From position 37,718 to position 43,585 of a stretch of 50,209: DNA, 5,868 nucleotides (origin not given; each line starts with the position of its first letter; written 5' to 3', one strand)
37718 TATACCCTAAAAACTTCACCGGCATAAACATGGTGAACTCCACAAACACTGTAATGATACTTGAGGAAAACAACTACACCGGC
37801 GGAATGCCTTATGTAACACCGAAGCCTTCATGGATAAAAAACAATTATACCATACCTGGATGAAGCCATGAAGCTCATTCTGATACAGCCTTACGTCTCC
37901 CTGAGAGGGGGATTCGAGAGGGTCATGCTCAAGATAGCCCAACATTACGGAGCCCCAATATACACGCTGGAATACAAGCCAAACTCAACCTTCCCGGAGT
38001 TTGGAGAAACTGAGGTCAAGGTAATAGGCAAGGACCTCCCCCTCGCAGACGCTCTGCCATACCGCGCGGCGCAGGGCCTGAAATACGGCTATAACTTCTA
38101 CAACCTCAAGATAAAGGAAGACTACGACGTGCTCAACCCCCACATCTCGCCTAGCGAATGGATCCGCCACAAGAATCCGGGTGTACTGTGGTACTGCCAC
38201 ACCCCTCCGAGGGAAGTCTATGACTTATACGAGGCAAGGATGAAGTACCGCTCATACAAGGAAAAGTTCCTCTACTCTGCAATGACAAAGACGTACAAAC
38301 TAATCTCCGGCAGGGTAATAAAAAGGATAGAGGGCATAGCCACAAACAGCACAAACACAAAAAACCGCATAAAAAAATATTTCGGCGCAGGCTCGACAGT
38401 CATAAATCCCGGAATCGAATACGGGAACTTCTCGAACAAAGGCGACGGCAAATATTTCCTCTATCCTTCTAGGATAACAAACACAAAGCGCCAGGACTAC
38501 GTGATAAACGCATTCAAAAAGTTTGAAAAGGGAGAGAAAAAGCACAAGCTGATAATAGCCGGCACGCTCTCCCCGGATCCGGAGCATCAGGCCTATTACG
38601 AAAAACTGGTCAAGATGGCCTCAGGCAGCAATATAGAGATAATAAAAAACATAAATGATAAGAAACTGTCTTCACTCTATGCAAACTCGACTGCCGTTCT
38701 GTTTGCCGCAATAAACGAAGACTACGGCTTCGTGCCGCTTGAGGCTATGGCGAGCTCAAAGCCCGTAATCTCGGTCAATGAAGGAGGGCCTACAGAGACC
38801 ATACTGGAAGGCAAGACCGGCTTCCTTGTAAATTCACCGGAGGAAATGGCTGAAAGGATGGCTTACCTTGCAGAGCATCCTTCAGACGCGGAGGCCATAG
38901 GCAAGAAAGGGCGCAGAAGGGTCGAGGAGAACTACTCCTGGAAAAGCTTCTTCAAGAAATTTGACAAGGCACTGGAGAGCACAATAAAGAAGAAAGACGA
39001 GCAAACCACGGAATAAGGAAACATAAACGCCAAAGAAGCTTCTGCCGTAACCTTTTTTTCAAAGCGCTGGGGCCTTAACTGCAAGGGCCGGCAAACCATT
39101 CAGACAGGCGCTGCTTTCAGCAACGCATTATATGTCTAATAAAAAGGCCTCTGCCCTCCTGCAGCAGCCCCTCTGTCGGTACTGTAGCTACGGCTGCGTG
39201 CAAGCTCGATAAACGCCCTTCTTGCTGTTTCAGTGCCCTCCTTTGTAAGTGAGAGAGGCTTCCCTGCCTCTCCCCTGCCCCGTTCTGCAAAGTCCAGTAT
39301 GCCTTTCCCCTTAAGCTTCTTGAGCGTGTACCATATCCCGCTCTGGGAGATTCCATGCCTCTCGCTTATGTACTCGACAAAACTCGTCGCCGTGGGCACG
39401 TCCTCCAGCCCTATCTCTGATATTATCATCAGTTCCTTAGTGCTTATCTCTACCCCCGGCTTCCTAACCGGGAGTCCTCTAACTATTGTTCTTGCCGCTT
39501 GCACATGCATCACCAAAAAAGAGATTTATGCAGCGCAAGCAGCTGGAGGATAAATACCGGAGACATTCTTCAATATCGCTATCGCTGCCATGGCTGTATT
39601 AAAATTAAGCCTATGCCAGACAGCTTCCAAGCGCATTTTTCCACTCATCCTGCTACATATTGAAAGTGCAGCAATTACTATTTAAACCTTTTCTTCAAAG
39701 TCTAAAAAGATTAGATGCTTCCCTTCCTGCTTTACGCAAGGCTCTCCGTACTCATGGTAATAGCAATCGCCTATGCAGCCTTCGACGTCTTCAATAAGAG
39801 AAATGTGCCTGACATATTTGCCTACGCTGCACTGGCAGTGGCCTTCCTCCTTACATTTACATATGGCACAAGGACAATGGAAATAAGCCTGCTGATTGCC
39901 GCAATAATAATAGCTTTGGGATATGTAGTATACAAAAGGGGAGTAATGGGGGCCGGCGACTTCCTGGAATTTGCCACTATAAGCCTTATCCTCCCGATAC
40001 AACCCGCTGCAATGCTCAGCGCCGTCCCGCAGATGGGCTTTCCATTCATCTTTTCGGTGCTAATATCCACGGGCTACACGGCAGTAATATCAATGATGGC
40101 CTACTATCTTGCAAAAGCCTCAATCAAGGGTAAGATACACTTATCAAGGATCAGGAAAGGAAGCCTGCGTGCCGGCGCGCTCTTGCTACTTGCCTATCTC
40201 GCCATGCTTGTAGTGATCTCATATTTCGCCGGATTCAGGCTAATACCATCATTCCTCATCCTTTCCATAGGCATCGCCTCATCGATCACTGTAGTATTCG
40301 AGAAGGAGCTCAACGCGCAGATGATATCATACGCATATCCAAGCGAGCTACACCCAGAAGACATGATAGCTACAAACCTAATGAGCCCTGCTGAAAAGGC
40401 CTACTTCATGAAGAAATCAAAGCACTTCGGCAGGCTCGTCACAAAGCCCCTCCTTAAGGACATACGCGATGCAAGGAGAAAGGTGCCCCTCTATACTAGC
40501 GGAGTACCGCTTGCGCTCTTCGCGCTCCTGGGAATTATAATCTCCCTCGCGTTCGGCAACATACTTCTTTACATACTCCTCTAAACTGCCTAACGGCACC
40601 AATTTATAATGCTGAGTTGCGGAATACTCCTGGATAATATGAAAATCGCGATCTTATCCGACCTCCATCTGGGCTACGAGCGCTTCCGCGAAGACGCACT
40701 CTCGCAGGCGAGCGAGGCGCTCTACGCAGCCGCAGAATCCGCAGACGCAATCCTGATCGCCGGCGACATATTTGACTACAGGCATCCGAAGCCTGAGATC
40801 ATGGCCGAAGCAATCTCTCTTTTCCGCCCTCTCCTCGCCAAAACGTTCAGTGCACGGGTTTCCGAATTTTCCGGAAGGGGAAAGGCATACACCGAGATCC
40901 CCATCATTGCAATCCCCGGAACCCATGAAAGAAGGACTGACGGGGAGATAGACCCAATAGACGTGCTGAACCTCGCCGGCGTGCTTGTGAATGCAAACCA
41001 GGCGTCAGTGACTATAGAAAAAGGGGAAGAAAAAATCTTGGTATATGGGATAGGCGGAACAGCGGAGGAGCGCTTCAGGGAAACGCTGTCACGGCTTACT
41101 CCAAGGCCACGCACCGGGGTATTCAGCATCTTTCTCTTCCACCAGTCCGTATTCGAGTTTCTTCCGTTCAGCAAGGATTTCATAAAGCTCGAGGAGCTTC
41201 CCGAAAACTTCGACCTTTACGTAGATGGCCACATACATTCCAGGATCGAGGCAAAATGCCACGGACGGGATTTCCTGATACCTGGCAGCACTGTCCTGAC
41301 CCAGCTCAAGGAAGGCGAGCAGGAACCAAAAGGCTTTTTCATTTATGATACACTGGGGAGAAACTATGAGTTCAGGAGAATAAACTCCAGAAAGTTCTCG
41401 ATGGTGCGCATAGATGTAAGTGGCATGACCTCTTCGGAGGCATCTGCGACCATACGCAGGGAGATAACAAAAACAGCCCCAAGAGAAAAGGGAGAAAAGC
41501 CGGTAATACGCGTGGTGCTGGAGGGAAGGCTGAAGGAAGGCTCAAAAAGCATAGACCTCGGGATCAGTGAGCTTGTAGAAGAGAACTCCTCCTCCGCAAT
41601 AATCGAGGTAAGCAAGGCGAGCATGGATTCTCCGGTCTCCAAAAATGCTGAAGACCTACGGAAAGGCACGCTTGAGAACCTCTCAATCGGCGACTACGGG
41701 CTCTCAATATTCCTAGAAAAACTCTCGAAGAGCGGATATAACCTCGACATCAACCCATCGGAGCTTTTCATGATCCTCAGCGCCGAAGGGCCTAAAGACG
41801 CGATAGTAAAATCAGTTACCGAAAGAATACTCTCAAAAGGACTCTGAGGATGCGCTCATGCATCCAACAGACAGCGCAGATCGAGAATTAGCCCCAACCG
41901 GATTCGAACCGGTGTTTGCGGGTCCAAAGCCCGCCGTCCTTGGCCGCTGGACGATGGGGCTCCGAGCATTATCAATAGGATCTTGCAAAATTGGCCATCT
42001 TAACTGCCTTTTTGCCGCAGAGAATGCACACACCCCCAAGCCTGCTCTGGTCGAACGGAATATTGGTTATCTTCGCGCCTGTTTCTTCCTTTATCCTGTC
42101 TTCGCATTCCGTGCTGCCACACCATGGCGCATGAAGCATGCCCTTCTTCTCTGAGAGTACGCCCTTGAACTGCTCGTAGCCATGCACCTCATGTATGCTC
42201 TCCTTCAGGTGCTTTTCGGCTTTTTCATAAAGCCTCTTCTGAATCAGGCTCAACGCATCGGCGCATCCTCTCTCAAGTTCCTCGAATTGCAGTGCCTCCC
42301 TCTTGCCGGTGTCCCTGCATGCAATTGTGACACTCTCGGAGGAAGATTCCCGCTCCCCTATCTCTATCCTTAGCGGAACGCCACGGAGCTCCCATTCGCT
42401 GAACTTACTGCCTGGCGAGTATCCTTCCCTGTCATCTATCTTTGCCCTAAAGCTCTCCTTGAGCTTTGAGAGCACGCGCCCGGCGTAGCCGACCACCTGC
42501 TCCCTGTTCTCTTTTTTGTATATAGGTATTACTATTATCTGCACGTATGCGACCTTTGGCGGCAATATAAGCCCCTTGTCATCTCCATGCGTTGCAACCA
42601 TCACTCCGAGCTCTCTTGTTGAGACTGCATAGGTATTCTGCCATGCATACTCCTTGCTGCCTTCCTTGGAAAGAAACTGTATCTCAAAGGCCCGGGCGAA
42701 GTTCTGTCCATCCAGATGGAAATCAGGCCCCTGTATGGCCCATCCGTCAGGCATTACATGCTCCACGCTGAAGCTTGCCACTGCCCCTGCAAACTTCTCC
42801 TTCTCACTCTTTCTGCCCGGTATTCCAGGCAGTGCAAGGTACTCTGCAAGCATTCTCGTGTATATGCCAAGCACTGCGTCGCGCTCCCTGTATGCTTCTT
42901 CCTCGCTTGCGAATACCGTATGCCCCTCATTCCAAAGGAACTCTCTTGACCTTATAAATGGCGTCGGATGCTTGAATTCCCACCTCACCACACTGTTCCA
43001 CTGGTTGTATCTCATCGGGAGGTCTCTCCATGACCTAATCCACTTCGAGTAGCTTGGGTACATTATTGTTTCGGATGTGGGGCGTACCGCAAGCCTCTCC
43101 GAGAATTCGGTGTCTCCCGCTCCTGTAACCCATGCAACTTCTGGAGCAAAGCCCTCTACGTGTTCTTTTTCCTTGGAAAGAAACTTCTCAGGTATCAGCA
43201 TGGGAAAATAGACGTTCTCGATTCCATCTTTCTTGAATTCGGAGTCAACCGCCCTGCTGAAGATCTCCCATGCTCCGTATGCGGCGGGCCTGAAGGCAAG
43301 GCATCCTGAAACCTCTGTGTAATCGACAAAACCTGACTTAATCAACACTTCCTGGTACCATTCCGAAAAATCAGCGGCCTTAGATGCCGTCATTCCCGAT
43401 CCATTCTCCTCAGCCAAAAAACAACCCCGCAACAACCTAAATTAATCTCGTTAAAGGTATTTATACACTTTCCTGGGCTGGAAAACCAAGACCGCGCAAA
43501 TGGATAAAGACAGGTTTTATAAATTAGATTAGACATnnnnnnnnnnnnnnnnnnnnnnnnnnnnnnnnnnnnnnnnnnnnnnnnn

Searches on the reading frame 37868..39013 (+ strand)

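Call 59: search_protein_families(library=pfam, proteins=[window:37868-39013:+], max_evalue=0.0001)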
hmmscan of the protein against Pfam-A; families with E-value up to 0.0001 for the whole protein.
window:37868-39013:+ (382 aa): 4 families
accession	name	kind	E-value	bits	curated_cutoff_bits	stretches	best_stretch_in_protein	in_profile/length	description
PF00534.26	Glycos_transf_1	-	7e-31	107.5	26.4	1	191-351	12-172/172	Glycosyl transferases group 1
PF13692.12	Glyco_trans_1_4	-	2e-21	77.2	27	1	195-336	2-141/142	Glycosyl transferases group 1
PF13524.12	Glyco_trans_1_2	-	1.7e-10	41.5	25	1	224-360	13-137/144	Glycosyl transferase-like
PF20706.3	GT4-conflict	-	4.7e-05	23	26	1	198-352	201-372/385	Family 4 Glycosyltransferase in conflict systems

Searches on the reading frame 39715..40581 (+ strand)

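Call 59: search_protein_families(library=pfam, proteins=[window:39715-40581:+], max_evalue=0.0001)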
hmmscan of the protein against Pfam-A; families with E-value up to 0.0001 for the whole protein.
window:39715-40581:+ (289 aa): 1 family
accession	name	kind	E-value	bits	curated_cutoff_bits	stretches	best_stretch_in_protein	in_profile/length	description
PF01478.23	Peptidase_A24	-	4.8e-07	30.6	26.5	1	12-115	2-92/104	Type IV leader peptidase family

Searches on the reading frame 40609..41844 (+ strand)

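Call 59: search_protein_families(library=pfam, proteins=[window:40609-41844:+], max_evalue=0.0001)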
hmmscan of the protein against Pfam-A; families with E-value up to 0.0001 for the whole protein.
window:40609-41844:+ (412 aa): 2 families
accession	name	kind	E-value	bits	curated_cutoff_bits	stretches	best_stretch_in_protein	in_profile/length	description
PF00149.33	Metallophos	-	4.7e-09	37.4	21.5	1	11-211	1-190/191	Calcineurin-like phosphoesterase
PF12850.12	Metallophos_2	-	2.7e-08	34.4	27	0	11-75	1-51/154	Calcineurin-like phosphoesterase superfamily domain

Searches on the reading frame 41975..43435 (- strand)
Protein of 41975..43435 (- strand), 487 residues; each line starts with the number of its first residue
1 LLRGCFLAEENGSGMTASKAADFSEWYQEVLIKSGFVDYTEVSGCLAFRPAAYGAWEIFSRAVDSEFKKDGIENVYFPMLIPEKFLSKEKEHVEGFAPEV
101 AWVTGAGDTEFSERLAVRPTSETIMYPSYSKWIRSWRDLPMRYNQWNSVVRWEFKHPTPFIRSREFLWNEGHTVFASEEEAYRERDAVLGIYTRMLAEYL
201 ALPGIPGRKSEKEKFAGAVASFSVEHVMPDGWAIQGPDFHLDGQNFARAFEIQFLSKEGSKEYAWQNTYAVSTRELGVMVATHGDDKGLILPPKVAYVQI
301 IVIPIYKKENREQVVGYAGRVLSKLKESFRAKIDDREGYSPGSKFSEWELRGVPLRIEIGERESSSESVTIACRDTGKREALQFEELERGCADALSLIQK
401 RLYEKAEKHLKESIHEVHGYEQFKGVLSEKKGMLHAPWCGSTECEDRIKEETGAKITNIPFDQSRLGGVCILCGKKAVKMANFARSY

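Call 59: search_protein_families(library=pfam, proteins=[window:41975-43435:-], max_evalue=0.0001)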
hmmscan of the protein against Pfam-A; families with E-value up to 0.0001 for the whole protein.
window:41975-43435:- (487 aa): 3 families
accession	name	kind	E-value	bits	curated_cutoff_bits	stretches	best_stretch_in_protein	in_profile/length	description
PF09180.16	ProRS-C_1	-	1.5e-24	86.4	31.5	1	420-487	1-71/71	Prolyl-tRNA synthetase, C-terminal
PF03129.25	HGTP_anticodon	-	1.2e-17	64.3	21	1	299-388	1-88/94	Anticodon binding domain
PF00587.30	tRNA-synt_2b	-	2.2e-15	57.6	29.3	1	112-282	8-178/179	tRNA synthetase class II core domain (G, H, P, S and T)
